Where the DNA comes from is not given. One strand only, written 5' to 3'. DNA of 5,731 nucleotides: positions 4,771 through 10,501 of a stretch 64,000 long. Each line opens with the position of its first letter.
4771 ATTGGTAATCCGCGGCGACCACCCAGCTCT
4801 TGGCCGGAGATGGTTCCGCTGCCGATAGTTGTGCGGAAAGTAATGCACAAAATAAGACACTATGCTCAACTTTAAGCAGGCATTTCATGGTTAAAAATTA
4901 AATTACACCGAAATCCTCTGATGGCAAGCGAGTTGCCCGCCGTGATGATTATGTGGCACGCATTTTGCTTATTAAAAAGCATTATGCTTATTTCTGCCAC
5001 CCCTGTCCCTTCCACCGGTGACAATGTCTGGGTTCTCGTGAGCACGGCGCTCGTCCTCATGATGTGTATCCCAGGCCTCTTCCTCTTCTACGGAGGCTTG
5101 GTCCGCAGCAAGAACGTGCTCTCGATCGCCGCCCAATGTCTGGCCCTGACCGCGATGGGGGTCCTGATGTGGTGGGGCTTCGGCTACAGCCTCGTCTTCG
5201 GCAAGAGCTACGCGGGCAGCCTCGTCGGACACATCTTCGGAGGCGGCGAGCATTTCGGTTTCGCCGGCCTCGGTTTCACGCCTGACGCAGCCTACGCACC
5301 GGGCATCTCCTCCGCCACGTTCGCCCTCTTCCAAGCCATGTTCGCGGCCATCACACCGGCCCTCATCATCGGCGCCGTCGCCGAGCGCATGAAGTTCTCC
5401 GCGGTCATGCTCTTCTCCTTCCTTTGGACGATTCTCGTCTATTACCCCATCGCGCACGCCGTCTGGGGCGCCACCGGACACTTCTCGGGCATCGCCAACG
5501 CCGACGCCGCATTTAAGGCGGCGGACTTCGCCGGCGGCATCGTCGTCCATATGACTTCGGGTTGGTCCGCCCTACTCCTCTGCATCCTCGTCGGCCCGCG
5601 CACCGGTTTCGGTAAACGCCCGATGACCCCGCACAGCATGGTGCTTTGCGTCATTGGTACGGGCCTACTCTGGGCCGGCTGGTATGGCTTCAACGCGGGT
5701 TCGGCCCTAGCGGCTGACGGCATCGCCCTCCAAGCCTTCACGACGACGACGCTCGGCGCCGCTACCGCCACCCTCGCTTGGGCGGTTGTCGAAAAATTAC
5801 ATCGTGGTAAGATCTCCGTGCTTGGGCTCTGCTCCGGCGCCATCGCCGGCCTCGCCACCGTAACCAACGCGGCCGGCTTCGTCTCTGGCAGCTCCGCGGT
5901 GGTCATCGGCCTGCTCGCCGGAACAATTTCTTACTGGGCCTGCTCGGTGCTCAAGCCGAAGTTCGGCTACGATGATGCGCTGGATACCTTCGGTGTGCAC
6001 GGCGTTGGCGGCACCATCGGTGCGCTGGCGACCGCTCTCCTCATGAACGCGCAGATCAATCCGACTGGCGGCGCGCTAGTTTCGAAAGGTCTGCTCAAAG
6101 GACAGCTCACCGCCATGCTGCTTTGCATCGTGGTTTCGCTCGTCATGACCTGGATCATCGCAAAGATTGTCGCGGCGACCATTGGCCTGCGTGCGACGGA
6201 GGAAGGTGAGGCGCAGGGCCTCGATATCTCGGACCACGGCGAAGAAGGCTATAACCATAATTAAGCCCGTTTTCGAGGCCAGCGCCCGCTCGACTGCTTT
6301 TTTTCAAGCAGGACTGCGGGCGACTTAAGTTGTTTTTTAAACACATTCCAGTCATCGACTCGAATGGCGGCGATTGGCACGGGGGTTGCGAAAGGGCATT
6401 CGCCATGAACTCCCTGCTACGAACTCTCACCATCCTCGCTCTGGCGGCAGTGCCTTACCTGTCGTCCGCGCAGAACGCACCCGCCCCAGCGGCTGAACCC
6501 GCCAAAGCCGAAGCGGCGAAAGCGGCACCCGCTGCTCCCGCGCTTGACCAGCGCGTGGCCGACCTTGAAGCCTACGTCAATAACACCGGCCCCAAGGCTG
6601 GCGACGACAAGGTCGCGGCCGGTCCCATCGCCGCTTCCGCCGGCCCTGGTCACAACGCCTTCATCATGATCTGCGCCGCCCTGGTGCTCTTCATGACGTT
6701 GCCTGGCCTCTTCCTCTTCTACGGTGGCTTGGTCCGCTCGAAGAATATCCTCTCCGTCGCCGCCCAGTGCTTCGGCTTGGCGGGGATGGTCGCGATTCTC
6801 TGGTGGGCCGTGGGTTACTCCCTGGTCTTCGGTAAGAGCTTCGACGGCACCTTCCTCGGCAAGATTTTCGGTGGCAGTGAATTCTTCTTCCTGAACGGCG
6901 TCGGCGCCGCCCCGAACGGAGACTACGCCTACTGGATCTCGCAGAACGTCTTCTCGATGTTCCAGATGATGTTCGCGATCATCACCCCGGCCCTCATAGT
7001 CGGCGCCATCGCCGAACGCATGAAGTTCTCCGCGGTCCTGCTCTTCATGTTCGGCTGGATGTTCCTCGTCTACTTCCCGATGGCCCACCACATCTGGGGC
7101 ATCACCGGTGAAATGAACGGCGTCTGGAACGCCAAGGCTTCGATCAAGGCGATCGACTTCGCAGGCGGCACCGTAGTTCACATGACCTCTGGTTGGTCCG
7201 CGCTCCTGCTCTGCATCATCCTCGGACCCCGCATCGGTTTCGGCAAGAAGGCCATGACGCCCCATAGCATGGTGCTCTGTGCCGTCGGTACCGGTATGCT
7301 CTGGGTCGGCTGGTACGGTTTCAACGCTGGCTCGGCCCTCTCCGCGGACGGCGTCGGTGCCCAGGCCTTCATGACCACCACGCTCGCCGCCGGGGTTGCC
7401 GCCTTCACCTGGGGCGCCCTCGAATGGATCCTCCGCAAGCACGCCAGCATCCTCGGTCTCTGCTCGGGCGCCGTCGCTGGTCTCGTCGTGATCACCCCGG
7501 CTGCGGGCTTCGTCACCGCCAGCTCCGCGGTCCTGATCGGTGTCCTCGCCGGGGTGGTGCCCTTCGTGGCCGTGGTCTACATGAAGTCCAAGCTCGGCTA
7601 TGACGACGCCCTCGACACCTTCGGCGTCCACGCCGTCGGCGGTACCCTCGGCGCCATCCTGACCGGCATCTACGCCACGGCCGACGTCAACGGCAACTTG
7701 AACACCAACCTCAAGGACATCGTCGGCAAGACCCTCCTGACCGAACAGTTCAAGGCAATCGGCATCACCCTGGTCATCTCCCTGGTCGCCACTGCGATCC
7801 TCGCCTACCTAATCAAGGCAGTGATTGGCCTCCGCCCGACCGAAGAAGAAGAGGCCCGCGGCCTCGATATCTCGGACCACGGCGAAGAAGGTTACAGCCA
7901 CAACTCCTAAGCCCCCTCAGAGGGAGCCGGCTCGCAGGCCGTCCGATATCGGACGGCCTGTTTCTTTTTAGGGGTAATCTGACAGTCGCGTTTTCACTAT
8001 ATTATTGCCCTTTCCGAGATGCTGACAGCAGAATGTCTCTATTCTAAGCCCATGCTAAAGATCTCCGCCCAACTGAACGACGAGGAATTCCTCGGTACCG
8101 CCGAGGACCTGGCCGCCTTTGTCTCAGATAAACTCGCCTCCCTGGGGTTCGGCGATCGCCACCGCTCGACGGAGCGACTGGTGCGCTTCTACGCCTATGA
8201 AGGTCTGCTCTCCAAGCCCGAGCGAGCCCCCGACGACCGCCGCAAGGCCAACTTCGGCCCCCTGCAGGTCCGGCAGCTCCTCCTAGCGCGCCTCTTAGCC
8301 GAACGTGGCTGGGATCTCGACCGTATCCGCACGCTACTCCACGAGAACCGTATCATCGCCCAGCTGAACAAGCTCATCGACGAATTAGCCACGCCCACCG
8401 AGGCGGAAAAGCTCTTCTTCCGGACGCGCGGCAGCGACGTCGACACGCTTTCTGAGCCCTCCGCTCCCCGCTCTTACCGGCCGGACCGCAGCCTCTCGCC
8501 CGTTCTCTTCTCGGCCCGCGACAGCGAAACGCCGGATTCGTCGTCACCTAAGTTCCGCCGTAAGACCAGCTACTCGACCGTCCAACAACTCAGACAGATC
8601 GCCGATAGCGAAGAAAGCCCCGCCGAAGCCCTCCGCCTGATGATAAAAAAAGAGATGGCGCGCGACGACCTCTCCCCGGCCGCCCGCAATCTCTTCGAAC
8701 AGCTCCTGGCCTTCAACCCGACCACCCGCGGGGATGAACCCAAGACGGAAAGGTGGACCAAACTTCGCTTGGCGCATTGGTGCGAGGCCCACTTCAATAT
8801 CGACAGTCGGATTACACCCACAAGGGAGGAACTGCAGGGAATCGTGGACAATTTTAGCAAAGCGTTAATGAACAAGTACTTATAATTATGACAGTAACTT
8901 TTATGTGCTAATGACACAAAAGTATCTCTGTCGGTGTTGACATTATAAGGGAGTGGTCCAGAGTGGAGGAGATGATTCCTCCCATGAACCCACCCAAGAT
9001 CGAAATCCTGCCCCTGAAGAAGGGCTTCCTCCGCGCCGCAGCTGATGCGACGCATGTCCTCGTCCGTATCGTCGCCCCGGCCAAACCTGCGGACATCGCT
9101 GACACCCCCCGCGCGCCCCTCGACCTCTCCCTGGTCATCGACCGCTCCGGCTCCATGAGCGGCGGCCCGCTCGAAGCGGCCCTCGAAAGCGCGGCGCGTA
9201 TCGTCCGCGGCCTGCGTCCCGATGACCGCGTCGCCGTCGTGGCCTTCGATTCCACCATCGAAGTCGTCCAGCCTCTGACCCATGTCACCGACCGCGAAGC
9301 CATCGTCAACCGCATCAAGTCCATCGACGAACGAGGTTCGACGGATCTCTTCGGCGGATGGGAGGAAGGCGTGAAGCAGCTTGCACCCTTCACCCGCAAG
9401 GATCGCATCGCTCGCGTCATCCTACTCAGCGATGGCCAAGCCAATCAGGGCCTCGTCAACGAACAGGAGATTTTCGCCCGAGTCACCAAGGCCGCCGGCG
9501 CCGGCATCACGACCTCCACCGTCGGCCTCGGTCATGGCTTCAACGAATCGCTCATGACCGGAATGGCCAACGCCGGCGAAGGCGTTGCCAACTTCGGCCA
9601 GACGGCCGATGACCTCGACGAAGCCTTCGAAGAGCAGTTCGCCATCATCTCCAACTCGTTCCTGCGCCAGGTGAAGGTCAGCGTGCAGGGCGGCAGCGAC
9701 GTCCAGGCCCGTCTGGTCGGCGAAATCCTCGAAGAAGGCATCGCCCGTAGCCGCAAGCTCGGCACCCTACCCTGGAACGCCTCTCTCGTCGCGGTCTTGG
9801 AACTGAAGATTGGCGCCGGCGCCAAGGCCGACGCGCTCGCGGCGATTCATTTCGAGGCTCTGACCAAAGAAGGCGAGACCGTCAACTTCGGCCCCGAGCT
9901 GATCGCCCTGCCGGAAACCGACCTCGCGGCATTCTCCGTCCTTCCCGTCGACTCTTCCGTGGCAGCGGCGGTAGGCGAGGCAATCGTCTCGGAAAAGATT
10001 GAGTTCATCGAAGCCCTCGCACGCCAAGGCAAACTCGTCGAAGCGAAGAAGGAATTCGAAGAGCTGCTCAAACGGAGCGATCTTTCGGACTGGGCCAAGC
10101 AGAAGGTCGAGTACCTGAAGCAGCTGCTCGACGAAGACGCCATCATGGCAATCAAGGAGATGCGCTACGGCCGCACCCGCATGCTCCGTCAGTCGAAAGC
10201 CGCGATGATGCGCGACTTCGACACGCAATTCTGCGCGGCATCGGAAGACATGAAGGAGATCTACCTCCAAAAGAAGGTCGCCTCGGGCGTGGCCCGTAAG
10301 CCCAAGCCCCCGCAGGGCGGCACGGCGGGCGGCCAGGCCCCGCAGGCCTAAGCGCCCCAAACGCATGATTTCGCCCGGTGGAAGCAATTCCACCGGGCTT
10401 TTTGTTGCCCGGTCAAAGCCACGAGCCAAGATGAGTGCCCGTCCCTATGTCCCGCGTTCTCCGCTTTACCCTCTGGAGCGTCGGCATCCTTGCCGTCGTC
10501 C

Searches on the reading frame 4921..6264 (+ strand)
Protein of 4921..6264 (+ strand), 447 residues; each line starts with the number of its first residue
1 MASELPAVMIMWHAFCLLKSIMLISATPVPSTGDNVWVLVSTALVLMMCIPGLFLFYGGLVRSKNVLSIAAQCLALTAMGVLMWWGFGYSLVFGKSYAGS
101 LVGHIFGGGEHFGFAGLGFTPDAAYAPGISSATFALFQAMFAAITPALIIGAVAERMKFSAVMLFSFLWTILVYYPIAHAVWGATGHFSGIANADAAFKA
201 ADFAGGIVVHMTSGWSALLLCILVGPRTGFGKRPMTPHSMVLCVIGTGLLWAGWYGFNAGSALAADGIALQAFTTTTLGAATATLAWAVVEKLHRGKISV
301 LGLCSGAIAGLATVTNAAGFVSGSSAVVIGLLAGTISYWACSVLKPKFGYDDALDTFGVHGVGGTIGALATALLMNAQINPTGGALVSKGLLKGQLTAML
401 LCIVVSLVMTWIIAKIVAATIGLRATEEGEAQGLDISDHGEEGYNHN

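Call 43: search_protein_families(library=pfam, max_evalue=1e-10, proteins=[window:4921-6264:+])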
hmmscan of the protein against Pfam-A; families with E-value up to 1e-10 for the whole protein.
window:4921-6264:+ (447 aa): 1 family
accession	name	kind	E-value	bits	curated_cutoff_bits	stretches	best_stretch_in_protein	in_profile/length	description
PF00909.26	Ammonium_transp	-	1.1e-110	370.5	23.2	1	36-444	1-399/399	Ammonium Transporter Family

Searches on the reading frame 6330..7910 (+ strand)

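Call 43: search_protein_families(library=pfam, max_evalue=1e-10, proteins=[window:6330-7910:+])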
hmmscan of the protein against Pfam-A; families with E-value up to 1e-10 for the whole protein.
window:6330-7910:+ (526 aa): 1 family
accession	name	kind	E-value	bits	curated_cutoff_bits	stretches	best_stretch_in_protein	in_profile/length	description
PF00909.26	Ammonium_transp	-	2.7e-104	349.5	23.2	1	110-522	1-399/399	Ammonium Transporter Family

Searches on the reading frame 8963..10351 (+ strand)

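Call 43: search_protein_families(library=pfam, max_evalue=1e-10, proteins=[window:8963-10351:+])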
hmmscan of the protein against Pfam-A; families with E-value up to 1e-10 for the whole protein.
window:8963-10351:+ (462 aa): 3 families
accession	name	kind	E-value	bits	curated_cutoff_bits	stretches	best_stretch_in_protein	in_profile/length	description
PF00092.34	VWA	-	3.7e-17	63.5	23.8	1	54-208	1-158/174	von Willebrand factor type A domain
PF13519.12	VWA_2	-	1.5e-15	58.1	27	1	57-159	3-107/107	von Willebrand factor type A domain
PF13768.12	VWA_3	-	6.1e-12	46.3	27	1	54-211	2-155/155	von Willebrand factor type A domain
